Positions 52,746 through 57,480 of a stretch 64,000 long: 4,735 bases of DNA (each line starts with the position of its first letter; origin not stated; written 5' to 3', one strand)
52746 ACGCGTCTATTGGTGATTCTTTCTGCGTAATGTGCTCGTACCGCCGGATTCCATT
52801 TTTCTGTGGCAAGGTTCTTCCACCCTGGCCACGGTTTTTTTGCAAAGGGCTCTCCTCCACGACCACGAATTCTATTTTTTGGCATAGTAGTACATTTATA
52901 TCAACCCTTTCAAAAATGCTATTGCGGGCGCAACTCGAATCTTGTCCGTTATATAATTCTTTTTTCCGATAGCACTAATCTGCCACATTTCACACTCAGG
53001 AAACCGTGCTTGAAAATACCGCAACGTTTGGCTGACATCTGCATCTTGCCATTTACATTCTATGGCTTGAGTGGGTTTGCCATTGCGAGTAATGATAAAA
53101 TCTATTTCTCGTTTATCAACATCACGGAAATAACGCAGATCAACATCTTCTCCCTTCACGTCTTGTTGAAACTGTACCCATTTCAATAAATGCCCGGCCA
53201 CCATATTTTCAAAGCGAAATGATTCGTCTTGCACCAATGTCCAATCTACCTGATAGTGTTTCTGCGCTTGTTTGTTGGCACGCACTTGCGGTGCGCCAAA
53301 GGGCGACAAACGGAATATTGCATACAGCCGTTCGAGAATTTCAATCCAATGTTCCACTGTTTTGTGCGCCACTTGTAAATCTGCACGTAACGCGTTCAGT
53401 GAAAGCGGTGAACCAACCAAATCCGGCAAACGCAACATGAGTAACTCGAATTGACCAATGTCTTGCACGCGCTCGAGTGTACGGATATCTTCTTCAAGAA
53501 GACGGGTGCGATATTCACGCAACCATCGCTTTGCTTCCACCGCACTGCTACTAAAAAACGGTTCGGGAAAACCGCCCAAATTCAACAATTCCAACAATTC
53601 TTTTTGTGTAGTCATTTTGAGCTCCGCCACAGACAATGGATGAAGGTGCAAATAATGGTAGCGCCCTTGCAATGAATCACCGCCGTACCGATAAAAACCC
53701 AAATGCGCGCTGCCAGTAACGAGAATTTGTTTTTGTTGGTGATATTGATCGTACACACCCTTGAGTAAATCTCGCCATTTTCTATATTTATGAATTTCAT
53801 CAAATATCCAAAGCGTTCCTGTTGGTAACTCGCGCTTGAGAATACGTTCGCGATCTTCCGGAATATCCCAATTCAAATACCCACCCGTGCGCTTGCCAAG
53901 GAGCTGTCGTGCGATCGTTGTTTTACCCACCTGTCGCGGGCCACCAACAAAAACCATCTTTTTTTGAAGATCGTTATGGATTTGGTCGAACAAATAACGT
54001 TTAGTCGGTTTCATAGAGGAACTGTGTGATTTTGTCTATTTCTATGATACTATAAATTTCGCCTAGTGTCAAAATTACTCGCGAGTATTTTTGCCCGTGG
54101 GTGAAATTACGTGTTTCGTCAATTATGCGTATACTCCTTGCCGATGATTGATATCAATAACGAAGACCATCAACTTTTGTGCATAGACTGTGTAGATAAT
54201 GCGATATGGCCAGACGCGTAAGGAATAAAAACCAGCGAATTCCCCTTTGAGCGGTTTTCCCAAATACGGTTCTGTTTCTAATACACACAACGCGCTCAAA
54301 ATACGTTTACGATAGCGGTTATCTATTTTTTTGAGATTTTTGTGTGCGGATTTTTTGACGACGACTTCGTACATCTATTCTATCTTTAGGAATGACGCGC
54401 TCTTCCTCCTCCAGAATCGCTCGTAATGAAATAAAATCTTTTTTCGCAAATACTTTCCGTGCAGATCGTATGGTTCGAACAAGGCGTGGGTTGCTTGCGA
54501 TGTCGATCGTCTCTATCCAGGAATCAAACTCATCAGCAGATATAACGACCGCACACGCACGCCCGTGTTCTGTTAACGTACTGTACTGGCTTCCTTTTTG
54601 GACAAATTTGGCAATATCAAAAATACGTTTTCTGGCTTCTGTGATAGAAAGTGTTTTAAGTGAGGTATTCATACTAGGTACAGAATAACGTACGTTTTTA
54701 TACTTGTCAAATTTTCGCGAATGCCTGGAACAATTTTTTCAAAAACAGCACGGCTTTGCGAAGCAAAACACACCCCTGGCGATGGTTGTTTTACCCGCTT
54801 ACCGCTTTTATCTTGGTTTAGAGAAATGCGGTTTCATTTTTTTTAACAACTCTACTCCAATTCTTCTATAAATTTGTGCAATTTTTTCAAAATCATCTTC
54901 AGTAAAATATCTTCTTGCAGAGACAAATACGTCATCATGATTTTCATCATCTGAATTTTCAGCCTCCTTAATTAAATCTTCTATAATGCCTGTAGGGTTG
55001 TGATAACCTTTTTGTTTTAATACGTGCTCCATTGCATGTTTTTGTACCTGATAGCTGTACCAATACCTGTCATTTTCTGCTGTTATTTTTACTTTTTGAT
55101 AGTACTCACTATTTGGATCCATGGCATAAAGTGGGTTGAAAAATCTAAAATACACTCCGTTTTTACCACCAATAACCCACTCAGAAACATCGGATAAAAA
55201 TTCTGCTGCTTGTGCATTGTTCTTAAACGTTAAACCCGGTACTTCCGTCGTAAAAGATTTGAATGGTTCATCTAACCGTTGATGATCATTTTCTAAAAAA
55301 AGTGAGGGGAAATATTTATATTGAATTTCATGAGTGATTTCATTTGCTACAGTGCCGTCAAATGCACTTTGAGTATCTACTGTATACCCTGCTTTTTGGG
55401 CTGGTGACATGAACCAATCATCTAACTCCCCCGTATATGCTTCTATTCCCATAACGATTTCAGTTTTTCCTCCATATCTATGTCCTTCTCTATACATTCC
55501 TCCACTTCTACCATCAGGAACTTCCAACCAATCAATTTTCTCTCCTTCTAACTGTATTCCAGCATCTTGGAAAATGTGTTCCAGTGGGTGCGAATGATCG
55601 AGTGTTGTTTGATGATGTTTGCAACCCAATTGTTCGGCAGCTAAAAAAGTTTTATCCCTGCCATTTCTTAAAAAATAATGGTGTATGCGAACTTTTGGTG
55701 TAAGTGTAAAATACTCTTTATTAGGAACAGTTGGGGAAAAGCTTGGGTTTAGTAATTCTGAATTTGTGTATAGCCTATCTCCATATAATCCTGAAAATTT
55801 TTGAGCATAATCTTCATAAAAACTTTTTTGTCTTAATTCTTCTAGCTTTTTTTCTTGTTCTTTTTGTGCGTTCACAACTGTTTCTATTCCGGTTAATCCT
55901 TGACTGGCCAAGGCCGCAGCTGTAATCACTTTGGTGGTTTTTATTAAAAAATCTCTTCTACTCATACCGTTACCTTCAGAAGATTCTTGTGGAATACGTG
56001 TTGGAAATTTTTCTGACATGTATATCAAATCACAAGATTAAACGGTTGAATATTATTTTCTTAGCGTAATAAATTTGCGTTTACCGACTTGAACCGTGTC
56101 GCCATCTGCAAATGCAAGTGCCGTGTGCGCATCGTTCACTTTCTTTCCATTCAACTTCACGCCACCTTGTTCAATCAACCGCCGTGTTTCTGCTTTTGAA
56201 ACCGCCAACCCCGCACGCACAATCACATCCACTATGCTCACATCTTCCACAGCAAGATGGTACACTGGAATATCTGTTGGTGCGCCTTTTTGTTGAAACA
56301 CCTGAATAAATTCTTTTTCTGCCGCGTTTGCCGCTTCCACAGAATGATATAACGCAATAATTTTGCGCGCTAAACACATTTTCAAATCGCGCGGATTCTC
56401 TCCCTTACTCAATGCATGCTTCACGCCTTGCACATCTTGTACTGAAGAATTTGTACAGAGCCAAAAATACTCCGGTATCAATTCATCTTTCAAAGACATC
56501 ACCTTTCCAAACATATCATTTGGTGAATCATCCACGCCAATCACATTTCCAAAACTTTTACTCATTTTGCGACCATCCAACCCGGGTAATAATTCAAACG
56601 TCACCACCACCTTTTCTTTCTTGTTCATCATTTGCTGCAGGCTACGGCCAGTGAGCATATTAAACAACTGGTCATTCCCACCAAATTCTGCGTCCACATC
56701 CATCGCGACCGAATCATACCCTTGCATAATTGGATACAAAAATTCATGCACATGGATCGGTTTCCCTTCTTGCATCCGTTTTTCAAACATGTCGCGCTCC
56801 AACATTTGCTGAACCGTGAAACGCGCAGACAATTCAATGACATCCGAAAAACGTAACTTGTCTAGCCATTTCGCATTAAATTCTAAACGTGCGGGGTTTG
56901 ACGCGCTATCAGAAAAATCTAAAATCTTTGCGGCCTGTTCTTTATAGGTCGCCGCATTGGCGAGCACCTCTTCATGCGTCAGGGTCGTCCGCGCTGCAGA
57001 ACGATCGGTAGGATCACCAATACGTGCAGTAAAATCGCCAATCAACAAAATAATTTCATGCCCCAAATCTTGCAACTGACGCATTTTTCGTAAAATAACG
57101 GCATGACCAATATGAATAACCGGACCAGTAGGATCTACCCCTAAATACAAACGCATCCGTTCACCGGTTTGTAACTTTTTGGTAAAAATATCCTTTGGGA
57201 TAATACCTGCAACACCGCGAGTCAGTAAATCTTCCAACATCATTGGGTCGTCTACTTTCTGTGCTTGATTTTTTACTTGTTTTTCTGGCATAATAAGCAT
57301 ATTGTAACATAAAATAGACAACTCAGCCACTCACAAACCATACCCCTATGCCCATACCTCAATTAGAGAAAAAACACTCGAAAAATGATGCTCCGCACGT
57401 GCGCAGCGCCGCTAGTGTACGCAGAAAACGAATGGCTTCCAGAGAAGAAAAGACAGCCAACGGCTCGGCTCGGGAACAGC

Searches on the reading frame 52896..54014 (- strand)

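Call 103: search_protein_families(library=pfam, proteins=[window:52896-54014:-], max_evalue=0.00001)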
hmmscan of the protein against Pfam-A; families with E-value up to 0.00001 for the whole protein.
window:52896-54014:- (372 aa): 2 families
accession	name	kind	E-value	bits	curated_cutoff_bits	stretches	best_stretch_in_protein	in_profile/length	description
PF13635.12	DUF4143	-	8.3e-26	91.1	28.1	1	174-322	1-159/160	Domain of unknown function (DUF4143)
PF13173.12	AAA_14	-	3.7e-23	82.4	27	1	18-132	2-128/129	AAA domain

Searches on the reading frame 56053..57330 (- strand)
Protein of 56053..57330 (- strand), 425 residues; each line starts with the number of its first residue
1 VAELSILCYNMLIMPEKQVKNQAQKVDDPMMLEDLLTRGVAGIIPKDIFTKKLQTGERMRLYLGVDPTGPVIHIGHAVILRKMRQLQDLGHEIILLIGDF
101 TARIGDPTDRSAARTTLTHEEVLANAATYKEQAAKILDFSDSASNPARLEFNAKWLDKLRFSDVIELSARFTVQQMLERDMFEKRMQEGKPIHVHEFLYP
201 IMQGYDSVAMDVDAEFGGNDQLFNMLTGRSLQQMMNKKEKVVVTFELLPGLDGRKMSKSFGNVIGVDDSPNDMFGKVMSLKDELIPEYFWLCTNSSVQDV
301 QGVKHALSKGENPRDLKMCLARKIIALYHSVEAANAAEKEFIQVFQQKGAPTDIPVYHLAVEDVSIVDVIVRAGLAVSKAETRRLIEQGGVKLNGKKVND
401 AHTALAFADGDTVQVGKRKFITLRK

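Call 103: search_protein_families(library=pfam, proteins=[window:56053-57330:-], max_evalue=0.00001)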
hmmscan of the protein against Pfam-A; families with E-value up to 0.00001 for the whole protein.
window:56053-57330:- (425 aa): 3 families
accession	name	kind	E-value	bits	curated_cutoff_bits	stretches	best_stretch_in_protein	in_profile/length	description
PF00579.31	tRNA-synt_1b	-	3.2e-73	247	21.1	1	56-346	3-292/292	tRNA synthetases class I (W and Y)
PF01479.30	S4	-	1.8e-10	40.8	22.8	1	367-404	4-41/48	S4 domain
PF22421.1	SYY_C-terminal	-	2.9e-10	40.3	27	1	352-407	7-62/83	Tyrosine--tRNA ligase SYY-like C-terminal domain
